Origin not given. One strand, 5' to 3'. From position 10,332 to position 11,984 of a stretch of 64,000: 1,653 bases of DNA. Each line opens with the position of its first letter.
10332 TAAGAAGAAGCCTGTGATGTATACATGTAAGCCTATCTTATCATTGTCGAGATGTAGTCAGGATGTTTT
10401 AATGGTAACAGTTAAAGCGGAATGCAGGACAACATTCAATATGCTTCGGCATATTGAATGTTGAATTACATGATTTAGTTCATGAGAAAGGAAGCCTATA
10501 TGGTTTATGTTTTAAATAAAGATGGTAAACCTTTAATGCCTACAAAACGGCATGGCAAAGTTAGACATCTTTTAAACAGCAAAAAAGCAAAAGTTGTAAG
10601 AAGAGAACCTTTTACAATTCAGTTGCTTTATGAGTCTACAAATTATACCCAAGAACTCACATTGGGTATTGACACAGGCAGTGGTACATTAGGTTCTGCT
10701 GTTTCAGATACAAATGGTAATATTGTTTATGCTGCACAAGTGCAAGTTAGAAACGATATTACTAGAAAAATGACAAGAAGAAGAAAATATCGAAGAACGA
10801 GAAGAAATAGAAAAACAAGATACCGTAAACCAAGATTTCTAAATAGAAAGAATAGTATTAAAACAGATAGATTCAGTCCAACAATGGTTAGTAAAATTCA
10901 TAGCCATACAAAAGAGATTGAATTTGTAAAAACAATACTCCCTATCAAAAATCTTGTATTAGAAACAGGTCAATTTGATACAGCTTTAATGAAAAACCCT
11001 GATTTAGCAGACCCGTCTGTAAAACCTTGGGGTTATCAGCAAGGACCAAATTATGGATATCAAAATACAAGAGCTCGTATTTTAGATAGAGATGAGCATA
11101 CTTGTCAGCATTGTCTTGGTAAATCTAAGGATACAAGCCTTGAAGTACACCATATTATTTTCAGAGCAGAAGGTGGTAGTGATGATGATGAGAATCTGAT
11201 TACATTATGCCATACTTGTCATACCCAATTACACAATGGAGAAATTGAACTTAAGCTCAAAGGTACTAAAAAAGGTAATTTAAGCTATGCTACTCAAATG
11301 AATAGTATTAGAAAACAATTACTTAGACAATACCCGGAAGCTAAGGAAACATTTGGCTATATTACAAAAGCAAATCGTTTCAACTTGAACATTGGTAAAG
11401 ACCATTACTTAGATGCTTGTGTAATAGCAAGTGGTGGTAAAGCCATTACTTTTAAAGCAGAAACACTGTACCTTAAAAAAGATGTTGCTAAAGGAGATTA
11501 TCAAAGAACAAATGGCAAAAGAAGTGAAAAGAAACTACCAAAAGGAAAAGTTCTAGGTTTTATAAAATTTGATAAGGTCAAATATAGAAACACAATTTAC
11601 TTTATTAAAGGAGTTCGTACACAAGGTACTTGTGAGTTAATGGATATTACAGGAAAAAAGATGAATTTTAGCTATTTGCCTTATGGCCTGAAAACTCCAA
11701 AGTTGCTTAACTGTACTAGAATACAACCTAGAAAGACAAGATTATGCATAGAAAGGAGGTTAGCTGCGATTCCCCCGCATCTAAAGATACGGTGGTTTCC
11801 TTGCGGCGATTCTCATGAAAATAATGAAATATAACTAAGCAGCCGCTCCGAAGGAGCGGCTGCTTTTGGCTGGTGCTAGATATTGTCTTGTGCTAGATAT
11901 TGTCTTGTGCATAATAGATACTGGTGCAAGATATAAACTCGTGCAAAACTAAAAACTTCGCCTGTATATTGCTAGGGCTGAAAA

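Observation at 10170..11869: Intact IscB (OMEGA nuclease) with a structured upstream omega-RNA candidate and no TnpA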

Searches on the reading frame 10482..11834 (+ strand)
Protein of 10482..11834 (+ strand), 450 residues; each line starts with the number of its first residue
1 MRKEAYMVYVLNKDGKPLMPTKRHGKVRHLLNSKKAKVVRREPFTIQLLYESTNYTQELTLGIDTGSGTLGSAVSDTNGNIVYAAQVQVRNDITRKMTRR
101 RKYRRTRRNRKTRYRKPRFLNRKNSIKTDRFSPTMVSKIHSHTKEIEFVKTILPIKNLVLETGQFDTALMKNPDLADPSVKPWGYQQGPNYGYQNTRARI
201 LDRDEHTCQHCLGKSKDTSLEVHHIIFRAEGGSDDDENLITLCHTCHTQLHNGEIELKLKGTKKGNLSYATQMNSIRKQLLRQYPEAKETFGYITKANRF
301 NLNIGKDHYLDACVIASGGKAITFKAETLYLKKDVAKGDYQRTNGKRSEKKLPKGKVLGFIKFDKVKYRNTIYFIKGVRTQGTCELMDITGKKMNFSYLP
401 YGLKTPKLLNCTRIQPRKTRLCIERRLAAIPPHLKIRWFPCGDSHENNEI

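Call 4: search_protein_families(library=pfam, proteins=[window:10482-11834:+], max_evalue=0.01)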
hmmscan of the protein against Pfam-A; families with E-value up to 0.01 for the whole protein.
window:10482-11834:+ (450 aa): 4 families
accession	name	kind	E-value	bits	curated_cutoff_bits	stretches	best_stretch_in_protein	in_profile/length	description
PF14239.11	RRXRR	-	2.2e-53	181.1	25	1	8-188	1-174/174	RRXRR protein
PF01844.29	HNH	-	8.5e-13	48.7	21.4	1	208-252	1-46/47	HNH endonuclease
PF14279.12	HNH_5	-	1.9e-07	31.3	27.5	1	208-251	1-44/56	HNH endonuclease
PF13391.12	HNH_2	-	0.00031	21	21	1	215-255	6-63/66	HNH endonuclease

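Call 9: find_homologous_proteins(query=window:10482-11834:+)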
Query window:10482-11834:+ (450 aa): 7207 proteins with E <= 0.001 among 8000 candidates; the best 120 are listed.
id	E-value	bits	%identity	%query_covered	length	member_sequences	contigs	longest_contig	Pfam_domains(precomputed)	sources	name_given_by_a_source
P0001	9.0e-271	916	92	96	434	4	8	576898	PF01844.30,PF14279.13,PF14239.12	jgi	jgi:hypothetical protein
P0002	5.0e-192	657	70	93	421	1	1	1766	PF01844.30,PF14279.13,PF14239.12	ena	-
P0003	7.1e-189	646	69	93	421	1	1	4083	PF01844.30,PF14279.13,PF14239.12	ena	-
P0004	8.5e-189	646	69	93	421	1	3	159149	PF01844.30,PF14279.13,PF14239.12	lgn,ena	-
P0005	1.2e-188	646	69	93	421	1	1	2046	PF01844.30,PF14279.13,PF14239.12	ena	-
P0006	6.1e-188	643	68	93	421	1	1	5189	PF01844.30,PF14279.13,PF14239.12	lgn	-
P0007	6.6e-188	643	68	93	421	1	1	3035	PF01844.30,PF14279.13,PF14239.12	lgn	-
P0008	8.9e-188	643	69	93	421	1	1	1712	PF01844.30,PF14279.13,PF14239.12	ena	-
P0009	1.0e-187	643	69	93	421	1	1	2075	PF01844.30,PF14279.13,PF14239.12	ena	-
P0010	1.1e-187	642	69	93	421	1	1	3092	PF01844.30,PF14279.13,PF14239.12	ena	-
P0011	1.8e-187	642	69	93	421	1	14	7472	PF01844.30,PF14279.13,PF14239.12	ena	-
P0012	2.1e-187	642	69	92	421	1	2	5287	PF01844.30,PF14279.13,PF14239.12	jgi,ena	-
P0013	2.2e-187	641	68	93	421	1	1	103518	PF01844.30,PF14279.13,PF14239.12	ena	-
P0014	2.8e-187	641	69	93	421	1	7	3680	PF01844.30,PF14279.13,PF14239.12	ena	-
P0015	4.4e-187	640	69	93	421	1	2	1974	PF01844.30,PF14279.13,PF14239.12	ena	-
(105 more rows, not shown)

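Call 13: find_encoding_contigs(protein=P0001, flank=4000, max_places=8)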
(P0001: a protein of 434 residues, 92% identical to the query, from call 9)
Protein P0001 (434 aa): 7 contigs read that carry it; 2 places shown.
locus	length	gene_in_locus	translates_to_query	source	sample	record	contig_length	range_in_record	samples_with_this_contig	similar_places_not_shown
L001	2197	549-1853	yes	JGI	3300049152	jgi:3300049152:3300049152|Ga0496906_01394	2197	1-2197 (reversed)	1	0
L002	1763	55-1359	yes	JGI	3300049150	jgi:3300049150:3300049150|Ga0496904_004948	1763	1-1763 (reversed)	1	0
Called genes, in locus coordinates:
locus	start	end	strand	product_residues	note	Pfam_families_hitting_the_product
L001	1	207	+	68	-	?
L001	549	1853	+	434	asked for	PF14239:RRXRR, PF01844:HNH, PF14279:HNH_5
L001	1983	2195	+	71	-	?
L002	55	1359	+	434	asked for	PF14239:RRXRR, PF01844:HNH, PF14279:HNH_5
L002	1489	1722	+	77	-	-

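Call 14: find_encoding_contigs(protein=window:10482-11834:+, flank=4000, max_places=6)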
Protein window:10482-11834:+ (450 aa): 6 contigs read that carry it; 1 place shown.
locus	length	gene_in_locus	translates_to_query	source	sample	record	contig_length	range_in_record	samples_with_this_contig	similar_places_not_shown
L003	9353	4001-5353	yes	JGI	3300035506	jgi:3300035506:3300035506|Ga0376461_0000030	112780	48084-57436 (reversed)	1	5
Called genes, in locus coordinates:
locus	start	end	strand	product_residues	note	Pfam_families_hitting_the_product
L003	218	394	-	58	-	-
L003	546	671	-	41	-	-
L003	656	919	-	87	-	-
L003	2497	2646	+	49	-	-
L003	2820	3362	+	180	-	-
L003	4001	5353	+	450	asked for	PF14239:RRXRR, PF01844:HNH, PF14279:HNH_5 (weak)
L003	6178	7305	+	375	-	-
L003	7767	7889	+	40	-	-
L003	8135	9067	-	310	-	PF06414:Zeta_toxin (weak), PF08433:KTI12, PF13671:AAA_33, PF01966:HD (faint)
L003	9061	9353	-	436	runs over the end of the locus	PF09511:RNA_lig_T4_1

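Call 23: find_related_loci(query=window:10500-11834:+, collection=viral_contigs, flank=3000)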
Query window:10500-11834:+ (444 aa) in viral_contigs; peptide patterns used: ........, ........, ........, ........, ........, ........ (x = any residue, [..] = any of these).
37 stretches matched a pattern; 33 encode a relative of the query (tblastn E <= 1e-3); 33 distinct loci.
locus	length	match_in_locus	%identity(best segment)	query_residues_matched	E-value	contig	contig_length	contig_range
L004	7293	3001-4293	62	1-432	5e-175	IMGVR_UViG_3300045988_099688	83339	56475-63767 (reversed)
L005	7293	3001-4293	62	1-432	5e-175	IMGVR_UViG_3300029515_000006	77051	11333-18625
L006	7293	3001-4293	62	1-432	2e-174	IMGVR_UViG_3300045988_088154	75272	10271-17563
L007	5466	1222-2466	65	1-415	3e-174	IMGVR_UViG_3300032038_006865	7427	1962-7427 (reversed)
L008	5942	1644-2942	63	1-433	3e-171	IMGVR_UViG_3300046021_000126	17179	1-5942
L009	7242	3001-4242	63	1-415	1e-166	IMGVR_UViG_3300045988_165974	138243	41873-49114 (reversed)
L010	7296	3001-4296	61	1-433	5e-164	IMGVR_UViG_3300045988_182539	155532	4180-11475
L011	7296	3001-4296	61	1-433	3e-163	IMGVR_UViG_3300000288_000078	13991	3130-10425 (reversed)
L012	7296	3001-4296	61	1-433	2e-163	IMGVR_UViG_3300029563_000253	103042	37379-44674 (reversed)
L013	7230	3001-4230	63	1-415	9e-163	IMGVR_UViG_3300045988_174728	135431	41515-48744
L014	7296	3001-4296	61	1-433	1e-161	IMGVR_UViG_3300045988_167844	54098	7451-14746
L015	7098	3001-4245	60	1-417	1e-158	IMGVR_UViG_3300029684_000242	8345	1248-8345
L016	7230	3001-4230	63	1-415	7e-155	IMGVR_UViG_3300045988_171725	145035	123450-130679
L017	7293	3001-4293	62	1-432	4e-174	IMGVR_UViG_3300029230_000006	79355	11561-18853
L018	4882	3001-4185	56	1-394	5e-132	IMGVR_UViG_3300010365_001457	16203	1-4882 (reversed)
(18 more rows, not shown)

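Call 24: find_related_loci(query=window:10500-11834:+, collection=genome_contigs, flank=3000)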
Query window:10500-11834:+ (444 aa) in genome_contigs; peptide patterns used: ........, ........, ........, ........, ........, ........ (x = any residue, [..] = any of these).
101 stretches matched a pattern; 24 encode a relative of the query (tblastn E <= 1e-3); 24 distinct loci.
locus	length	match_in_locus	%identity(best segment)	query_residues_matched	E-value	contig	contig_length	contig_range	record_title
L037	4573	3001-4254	67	1-418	0e+0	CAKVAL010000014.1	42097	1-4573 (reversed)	MAG: uncultured Erysipelotrichaceae bacterium isolate REFINED_METABAT215_TOP10_CONTIGS_1500_ASSEMBLY_K77_MERGED__Hadza_M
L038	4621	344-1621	64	1-426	0e+0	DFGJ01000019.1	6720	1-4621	MAG TPA_asm: Ruminococcaceae bacterium UBA3753 UBA3753_contig_191584, whole genome shotgun sequence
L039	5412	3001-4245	66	1-415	7e-180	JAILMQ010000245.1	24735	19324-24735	MAG: Eubacterium sp. isolate RUI258 k141_14850907_flag=0_multi=11.9955_len=24735, whole genome shotgun sequence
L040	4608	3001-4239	62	1-415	5e-173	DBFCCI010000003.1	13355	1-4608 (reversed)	MAG TPA_asm: Lachnospira sp. isolate MAG5428 k141_29770, whole genome shotgun sequence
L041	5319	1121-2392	61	1-426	3e-171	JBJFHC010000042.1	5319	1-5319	MAG: Erysipelotrichaceae bacterium isolate PUUB45_bin.007 NODE_13763_length_5319_cov_5.718085, whole genome shotgun sequ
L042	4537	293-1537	63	1-417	3e-166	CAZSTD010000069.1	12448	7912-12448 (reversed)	MAG TPA_asm: uncultured Blautia sp. isolate SRP313737_co1_246 genome assembly, contig: NODE_7743_length_12448_cov_8.3684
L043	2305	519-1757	62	1-415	3e-173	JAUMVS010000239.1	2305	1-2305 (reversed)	MAG: Phoenicibacter congonensis isolate S12M_St_49 NODE_20069_length_2305_cov_5.332444, whole genome shotgun sequence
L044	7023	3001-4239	62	1-415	2e-161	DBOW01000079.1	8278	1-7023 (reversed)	MAG TPA_asm: Solobacterium sp. UBA636 UBA636_contig_11480, whole genome shotgun sequence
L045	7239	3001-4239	62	1-415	2e-160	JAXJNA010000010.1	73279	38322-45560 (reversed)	MAG: Anaerostipes hadrus isolate DOME_MAG_14538 14538_W0334_k141_5206, whole genome shotgun sequence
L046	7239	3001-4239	62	1-415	2e-163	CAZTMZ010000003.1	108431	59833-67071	MAG TPA_asm: uncultured Eubacteriales bacterium isolate SRP225648_co1_481 genome assembly, contig: NODE_201_length_10843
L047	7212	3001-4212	56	1-413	5e-132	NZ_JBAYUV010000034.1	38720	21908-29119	MAG: Hyphomicrobium sp. isolate SO_2016_LW3_44 scaffold01589_LW162_2016, whole genome shotgun sequence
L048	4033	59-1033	51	1-424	9e-87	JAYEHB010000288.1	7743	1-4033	MAG: Thermodesulfobacteriota bacterium isolate MAG230 MAG230_288, whole genome shotgun sequence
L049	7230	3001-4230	43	1-425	3e-85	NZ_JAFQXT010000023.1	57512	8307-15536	MAG: Methanobrevibacter sp. isolate RGIG2247 Goat_Duodenum-1__c159864, whole genome shotgun sequence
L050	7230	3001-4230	41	1-422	1e-81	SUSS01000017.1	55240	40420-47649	Tissierella creatinini strain BN11 NODE_17_length_55240_cov_1267.366911, whole genome shotgun sequence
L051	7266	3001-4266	41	2-433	1e-79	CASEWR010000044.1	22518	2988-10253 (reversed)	uncultured Desulfovibrio sp. isolate CO.B31.metabat-bins.324 genome assembly, contig: CO.B31.metabat-bins.324.fa_k141_24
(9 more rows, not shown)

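Call 43: search_solved_structures(query=window:10500-11834:+, show_alignments=1)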
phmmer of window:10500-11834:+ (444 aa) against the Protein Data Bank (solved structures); distinct sequences matched with E-value up to 0.001: 19.
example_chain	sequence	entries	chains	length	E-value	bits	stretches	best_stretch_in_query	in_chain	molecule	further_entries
11hr_A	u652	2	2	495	3.1e-44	154.8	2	1-112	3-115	IscB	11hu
11hx_A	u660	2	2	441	1.4e-43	152.6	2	1-112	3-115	IscB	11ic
7utn_D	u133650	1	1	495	1.9e-43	152.2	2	1-112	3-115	IscB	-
7xht_A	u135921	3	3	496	1.9e-43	152.2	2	1-112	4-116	OgeuIscB | IscB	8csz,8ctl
9liq_A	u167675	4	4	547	5.3e-43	150.7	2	1-112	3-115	Iscb | Iscb+Twin-Strep-tag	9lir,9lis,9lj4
9k30_A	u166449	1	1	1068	2.7e-29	105.6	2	2-118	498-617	TbaIscB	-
9k2z_A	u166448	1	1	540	4.5e-28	101.5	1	3-309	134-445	HfmIscB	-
9nvu_P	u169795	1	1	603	2.6e-26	95.7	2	2-113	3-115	OrufIscB-REC-swap 49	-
9k31_A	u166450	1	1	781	4.2e-14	55.5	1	151-242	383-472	YnpsCas9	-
8dmb_P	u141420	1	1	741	3.5e-13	52.5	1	3-166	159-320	Ubiquitin-like protein SMT3,IsrB protein,monomeric superfolder Green Fluorescent Protein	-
8zq9_B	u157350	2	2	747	5.3e-11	45.3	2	51-125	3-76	a protein | HNH nuclease domain-containing protein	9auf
8w2z_A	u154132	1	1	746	6.7e-11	44.9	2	51-125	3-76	HNH nuclease domain-containing protein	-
9lgi_A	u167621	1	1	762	1.5e-10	43.8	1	51-117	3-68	HNH nuclease domain-containing protein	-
8w2s_A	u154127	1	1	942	1.1e-09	40.9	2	51-125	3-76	HNH nuclease domain-containing protein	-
8zdr_C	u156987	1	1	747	2.5e-09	39.8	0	117-276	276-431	a protein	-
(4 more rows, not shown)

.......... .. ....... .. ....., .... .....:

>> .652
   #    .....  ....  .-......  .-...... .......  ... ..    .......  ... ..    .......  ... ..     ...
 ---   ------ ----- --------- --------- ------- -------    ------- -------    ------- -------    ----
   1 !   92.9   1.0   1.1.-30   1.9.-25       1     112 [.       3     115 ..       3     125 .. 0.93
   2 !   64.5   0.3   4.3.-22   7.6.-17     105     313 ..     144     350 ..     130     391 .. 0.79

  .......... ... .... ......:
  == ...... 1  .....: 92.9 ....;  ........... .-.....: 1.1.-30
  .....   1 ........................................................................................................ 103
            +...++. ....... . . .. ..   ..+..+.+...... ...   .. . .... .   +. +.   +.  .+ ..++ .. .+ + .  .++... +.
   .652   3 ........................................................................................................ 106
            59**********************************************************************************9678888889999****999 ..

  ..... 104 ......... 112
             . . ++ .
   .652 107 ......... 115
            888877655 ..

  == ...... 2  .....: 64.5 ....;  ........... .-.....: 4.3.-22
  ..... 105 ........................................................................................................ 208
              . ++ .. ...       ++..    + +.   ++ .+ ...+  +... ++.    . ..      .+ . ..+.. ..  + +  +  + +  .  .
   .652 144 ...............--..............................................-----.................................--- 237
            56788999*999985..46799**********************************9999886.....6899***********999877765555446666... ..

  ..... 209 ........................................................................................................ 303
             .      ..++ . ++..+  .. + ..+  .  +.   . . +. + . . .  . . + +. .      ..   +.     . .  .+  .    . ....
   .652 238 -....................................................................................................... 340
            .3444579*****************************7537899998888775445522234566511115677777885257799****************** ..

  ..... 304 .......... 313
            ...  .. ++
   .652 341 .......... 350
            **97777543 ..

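Call 63: find_encoding_contigs(protein=P0001, flank=10000, max_places=10)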
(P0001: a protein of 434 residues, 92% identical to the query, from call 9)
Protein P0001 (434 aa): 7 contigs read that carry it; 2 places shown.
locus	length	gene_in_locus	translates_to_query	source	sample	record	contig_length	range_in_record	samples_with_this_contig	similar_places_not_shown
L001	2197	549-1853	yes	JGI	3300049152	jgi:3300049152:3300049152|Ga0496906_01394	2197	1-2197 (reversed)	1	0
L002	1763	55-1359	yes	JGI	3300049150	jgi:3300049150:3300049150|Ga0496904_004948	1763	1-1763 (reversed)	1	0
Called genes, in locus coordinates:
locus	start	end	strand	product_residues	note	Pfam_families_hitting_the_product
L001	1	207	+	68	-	?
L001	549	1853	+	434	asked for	PF14239:RRXRR, PF01844:HNH, PF14279:HNH_5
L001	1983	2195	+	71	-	?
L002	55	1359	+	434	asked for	PF14239:RRXRR, PF01844:HNH, PF14279:HNH_5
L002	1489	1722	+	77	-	-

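Call 64: list_cluster_members(proteins=[P0001, window:10482-11834:+])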
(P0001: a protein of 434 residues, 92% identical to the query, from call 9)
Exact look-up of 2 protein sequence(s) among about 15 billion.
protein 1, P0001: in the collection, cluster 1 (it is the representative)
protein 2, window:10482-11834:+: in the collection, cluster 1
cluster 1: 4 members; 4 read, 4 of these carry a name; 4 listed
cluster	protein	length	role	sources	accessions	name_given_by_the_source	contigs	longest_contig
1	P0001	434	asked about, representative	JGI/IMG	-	hypothetical protein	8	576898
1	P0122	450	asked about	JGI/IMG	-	hypothetical protein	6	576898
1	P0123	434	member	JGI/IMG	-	hypothetical protein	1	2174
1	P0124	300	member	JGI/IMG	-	hypothetical protein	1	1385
